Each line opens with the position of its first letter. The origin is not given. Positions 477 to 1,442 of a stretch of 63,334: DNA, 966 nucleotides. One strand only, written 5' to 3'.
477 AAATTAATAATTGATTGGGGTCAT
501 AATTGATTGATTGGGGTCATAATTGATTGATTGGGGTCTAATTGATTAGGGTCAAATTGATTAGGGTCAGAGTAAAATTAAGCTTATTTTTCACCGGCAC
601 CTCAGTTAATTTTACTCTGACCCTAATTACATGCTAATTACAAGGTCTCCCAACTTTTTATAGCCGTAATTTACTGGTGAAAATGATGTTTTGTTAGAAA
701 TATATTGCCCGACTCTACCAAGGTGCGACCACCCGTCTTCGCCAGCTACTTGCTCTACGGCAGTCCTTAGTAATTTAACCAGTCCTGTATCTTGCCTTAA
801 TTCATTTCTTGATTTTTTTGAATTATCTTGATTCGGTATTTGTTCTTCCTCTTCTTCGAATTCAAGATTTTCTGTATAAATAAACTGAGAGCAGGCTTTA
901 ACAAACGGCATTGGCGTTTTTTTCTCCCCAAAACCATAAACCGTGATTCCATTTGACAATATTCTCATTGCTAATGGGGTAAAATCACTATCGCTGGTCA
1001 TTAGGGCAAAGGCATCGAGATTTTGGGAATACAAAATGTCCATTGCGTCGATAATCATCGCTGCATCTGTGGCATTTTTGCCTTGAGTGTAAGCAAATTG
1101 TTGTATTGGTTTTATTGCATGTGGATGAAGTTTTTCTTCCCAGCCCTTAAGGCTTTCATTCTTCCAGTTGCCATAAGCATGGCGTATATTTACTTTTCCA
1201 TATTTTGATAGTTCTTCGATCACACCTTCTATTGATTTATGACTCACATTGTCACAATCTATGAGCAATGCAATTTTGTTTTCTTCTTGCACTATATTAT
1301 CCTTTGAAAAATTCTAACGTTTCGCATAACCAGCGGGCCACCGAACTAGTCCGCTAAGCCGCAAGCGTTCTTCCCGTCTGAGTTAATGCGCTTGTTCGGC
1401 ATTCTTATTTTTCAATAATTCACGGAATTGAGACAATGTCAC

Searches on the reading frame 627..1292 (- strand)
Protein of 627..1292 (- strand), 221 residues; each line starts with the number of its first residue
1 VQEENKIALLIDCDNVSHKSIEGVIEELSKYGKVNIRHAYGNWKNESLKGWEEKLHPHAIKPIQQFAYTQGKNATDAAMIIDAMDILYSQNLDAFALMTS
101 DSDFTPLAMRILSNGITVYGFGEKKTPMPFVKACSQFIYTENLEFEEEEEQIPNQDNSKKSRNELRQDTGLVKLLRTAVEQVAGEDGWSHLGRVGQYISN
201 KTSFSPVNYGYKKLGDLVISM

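Call 73: search_protein_families(library=pfam, proteins=[window:627-1292:-], max_evalue=0.00001)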
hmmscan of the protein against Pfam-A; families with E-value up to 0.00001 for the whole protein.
window:627-1292:- (221 aa): 2 families
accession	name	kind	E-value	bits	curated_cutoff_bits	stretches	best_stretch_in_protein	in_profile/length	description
PF01936.24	NYN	-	2.9e-39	135.3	24.2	1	6-140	1-144/145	NYN domain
PF12872.13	OST-HTH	-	9e-10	38.7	23.8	1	168-220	6-54/71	OST-HTH/LOTUS domain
